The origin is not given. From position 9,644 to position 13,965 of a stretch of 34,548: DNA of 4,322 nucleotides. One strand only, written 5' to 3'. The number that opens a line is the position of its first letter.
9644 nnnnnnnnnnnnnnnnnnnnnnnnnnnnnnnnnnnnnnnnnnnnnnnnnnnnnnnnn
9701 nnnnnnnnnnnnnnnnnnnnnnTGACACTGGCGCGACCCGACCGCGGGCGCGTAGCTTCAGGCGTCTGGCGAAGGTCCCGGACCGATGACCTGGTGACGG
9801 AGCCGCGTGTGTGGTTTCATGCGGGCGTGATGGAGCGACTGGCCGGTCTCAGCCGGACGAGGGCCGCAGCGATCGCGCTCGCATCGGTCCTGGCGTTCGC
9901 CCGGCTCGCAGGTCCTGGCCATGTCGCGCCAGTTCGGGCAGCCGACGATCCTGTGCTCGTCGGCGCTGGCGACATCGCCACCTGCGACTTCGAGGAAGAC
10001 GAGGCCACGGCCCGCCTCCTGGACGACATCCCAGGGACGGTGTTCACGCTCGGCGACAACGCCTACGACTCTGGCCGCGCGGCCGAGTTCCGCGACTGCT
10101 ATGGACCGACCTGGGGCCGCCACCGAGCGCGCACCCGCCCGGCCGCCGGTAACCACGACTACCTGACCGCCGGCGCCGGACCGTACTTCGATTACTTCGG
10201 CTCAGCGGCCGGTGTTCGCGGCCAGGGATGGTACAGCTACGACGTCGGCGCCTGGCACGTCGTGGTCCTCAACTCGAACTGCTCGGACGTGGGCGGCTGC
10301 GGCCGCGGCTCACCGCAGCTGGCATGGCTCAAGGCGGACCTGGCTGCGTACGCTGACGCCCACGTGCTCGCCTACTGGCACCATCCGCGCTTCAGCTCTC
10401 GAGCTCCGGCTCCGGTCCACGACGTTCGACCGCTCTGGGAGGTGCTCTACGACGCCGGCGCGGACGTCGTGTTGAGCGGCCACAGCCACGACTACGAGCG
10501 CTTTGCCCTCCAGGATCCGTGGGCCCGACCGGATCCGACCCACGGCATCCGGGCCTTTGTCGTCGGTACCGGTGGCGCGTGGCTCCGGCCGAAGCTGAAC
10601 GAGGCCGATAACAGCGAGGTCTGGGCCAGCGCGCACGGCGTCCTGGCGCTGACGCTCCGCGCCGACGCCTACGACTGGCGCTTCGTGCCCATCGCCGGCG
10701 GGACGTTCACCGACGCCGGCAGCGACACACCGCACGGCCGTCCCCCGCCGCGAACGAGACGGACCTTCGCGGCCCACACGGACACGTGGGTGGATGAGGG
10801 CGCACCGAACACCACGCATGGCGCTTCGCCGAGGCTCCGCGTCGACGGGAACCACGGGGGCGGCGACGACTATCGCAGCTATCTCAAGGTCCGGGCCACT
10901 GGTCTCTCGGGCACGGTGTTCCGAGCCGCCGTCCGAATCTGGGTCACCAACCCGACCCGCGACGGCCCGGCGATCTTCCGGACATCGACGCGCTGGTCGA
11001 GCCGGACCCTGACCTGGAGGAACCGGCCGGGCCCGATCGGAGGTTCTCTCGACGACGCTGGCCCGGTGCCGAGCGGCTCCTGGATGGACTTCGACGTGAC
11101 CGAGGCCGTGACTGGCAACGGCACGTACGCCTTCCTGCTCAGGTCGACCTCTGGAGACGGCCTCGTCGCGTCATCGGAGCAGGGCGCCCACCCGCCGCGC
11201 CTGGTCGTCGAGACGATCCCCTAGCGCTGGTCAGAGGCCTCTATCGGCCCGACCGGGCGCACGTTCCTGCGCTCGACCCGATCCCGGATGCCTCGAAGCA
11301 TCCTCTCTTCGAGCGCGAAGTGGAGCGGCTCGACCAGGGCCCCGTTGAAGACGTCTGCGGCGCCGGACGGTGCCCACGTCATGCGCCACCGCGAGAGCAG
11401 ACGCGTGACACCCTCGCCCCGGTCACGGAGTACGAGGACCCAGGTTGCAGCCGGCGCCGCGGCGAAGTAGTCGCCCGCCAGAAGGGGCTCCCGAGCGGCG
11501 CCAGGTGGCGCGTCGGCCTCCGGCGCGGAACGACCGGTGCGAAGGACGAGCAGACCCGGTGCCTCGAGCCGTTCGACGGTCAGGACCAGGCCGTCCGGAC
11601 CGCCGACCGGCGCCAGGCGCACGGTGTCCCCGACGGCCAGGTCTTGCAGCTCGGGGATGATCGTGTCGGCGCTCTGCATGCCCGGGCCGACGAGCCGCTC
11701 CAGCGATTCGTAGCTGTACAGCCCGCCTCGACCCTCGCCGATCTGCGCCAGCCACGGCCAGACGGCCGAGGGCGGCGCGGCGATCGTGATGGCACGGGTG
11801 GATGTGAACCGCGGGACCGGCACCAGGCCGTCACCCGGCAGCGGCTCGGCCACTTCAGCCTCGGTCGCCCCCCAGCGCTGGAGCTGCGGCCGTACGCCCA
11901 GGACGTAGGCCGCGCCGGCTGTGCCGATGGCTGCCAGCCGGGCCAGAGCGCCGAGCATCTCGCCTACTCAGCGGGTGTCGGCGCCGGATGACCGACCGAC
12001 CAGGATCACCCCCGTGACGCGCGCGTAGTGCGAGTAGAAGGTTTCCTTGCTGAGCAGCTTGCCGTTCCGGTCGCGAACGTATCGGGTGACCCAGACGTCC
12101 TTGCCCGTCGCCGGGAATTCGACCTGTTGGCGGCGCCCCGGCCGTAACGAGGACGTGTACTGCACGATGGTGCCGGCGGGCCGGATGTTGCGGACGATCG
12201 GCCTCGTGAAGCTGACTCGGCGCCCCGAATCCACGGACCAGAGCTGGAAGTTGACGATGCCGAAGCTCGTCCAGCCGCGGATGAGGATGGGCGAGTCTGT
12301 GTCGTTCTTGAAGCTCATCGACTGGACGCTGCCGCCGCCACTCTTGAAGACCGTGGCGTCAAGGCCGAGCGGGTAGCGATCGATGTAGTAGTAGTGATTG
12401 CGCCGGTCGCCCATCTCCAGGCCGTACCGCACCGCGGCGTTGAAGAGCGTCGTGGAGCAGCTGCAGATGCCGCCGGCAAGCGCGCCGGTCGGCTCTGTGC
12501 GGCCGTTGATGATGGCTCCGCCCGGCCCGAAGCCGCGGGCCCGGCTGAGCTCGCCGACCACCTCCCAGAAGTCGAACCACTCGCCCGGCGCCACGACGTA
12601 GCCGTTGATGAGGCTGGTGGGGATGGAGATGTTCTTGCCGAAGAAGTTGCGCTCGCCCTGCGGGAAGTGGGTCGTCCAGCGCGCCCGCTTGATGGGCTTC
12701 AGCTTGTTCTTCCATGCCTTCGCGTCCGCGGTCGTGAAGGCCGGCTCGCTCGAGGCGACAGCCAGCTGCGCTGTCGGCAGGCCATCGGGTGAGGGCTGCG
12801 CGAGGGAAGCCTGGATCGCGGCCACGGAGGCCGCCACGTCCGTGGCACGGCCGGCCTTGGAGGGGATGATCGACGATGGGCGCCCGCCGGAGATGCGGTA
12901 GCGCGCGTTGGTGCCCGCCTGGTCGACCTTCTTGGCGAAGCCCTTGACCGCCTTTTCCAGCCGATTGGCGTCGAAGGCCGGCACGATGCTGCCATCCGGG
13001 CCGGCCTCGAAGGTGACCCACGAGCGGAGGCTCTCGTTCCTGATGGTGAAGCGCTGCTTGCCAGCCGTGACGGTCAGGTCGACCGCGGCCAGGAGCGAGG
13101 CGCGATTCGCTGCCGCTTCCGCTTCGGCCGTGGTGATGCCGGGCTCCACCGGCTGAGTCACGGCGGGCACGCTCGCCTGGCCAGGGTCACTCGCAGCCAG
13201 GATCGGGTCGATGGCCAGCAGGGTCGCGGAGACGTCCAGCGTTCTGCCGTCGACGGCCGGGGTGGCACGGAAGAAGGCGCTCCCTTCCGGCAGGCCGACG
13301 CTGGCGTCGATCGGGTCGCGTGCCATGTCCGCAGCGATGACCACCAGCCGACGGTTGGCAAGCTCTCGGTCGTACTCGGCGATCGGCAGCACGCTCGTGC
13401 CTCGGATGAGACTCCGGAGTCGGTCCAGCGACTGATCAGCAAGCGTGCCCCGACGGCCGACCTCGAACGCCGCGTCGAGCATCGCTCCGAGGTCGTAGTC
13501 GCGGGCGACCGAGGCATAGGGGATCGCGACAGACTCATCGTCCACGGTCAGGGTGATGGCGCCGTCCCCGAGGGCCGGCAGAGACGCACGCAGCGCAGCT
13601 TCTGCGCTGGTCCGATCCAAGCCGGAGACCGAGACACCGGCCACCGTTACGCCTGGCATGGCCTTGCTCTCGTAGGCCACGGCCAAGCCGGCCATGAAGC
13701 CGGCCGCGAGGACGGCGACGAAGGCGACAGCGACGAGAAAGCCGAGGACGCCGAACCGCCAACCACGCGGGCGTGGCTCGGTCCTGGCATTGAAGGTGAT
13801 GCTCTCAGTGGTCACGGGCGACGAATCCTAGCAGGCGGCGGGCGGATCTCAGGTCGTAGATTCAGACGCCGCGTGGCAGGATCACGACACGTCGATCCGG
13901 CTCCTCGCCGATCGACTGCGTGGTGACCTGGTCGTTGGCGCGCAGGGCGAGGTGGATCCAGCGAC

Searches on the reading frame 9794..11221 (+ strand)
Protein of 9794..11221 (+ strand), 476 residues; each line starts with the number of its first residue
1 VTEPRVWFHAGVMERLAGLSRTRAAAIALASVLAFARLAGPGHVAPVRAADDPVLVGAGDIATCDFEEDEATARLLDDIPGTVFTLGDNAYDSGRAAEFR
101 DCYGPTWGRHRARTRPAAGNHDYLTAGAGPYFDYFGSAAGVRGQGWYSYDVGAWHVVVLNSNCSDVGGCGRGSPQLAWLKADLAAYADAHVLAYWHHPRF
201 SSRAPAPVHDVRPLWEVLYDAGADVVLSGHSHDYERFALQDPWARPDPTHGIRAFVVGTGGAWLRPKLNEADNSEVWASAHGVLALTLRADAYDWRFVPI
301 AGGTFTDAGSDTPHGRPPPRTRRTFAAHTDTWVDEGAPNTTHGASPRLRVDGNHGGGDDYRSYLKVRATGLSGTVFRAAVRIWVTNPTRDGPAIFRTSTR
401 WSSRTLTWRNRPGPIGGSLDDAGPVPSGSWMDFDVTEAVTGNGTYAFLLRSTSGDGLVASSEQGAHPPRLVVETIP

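Call 11: search_protein_families(library=pfam, proteins=[window:9794-11221:+], max_evalue=0.001)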
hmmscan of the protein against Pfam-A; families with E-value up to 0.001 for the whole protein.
window:9794-11221:+ (476 aa): 2 families
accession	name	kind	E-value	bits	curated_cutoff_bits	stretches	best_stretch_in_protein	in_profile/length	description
PF24517.2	CBM96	-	3.6e-25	89.1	26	1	324-474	4-164/164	Carbohydrate-binding module family 96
PF00149.33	Metallophos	-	1.7e-06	29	21.5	1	67-234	13-191/191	Calcineurin-like phosphoesterase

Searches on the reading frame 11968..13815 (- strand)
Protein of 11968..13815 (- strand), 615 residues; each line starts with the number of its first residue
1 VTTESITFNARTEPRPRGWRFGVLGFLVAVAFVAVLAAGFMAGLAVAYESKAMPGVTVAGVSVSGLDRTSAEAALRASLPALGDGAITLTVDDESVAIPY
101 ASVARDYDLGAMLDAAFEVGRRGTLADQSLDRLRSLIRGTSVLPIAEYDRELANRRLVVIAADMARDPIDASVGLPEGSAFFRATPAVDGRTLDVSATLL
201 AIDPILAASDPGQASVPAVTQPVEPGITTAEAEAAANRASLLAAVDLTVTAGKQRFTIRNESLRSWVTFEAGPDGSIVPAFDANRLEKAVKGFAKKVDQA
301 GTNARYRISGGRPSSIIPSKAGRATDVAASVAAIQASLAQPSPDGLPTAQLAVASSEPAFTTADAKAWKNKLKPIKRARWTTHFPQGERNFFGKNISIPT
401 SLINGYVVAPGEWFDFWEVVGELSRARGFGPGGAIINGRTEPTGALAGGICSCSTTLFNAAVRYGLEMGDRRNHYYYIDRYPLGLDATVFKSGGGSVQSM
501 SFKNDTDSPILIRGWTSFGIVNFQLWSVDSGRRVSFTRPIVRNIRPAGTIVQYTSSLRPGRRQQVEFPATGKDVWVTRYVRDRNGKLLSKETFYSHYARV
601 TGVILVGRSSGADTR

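Call 12: search_protein_families(library=pfam, proteins=[window:11968-13815:-], max_evalue=0.001)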
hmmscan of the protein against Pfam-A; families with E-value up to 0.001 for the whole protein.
window:11968-13815:- (615 aa): 2 families
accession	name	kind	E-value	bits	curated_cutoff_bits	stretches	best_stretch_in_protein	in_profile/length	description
PF04294.18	VanW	-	7.9e-33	113.2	27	1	394-526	4-130/130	VanW like protein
PF12229.13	PG_binding_4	-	2.6e-20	73.2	22.1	2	98-204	3-106/117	Putative peptidoglycan binding domain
